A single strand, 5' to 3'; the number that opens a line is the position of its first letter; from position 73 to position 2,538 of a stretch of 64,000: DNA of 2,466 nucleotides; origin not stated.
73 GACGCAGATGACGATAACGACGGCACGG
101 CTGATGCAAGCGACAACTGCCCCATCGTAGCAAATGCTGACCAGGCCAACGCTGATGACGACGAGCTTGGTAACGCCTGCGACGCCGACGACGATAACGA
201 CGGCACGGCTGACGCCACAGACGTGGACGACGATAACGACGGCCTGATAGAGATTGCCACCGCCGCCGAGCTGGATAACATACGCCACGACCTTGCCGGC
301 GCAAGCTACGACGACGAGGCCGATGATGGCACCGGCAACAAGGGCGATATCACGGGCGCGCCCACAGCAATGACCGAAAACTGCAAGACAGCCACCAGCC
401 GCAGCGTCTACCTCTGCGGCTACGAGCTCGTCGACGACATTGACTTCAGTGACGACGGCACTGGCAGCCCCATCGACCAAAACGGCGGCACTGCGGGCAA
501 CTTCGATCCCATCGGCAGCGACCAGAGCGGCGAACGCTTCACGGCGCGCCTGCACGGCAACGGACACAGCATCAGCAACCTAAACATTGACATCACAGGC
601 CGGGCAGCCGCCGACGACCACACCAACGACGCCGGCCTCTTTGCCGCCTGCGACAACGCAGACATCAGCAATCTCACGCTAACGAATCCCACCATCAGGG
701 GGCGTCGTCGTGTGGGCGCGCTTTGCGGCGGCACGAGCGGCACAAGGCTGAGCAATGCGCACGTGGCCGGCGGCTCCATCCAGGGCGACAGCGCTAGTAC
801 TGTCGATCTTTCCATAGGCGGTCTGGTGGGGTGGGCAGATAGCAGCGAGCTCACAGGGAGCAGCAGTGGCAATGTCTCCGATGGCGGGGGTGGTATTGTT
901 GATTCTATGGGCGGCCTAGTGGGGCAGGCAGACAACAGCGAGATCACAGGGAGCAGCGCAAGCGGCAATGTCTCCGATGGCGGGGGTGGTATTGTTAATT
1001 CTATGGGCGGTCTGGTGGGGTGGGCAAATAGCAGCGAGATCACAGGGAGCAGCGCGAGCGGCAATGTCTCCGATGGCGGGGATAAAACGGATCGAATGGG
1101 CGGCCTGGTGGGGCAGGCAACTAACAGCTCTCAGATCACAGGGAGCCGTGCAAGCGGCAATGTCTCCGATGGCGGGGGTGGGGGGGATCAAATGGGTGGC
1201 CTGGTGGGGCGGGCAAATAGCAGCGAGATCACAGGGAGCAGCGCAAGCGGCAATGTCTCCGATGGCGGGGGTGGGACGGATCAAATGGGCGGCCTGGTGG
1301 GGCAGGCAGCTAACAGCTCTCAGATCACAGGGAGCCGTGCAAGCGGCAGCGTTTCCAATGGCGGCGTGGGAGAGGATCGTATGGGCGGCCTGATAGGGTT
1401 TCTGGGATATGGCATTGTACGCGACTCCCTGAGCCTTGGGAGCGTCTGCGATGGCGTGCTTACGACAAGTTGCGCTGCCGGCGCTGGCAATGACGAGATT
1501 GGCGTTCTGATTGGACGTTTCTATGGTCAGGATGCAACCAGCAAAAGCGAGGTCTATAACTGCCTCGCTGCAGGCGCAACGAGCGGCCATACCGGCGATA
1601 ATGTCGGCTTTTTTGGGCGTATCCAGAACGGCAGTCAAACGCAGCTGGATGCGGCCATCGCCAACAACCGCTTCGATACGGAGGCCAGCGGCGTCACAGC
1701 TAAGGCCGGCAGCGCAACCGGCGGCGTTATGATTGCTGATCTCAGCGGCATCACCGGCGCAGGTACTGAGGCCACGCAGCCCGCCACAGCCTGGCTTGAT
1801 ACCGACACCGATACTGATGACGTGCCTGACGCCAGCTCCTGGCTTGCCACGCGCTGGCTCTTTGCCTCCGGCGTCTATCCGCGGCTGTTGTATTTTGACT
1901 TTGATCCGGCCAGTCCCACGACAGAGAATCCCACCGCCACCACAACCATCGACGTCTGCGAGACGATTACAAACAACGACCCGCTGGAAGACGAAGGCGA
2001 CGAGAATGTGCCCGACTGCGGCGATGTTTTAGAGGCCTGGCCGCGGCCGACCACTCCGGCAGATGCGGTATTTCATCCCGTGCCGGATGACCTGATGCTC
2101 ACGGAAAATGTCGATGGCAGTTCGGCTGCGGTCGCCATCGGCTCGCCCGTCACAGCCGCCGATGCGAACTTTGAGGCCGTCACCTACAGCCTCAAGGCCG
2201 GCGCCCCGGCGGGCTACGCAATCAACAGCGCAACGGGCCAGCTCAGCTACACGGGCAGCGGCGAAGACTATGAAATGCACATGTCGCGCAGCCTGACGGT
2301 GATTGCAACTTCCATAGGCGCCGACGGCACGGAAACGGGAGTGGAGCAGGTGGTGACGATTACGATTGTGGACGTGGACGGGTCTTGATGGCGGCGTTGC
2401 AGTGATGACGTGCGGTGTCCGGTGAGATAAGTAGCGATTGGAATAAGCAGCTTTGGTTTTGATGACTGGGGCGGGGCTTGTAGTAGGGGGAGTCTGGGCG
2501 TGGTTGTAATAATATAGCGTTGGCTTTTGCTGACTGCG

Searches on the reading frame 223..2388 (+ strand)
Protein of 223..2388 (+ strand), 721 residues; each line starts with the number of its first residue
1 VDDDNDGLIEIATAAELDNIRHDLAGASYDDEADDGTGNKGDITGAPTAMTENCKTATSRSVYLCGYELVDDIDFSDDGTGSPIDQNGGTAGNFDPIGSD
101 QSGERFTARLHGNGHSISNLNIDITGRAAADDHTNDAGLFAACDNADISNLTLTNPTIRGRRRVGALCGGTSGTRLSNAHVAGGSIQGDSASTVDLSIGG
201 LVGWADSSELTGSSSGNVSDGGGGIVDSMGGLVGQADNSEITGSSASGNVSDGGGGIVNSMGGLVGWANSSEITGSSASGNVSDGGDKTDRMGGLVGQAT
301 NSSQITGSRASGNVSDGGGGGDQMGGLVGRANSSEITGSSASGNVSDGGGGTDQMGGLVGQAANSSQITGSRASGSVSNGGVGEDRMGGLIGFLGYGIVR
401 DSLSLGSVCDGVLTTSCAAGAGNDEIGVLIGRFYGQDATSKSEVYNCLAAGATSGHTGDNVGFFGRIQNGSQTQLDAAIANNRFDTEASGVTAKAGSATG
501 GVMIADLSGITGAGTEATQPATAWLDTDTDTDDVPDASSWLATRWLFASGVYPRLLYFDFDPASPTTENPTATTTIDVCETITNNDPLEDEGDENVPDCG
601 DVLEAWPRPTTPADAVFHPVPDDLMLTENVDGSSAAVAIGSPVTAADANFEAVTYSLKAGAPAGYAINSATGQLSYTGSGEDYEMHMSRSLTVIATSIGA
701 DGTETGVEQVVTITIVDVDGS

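Call 14: search_protein_families(library=pfam, proteins=[window:223-2388:+])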
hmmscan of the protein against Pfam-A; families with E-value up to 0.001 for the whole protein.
window:223-2388:+ (721 aa): 1 family
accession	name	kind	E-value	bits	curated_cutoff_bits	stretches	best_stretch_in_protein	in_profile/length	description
PF07581.17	Glug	-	5.9e-23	80.1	20.5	1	229-251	5-28/28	The GLUG motif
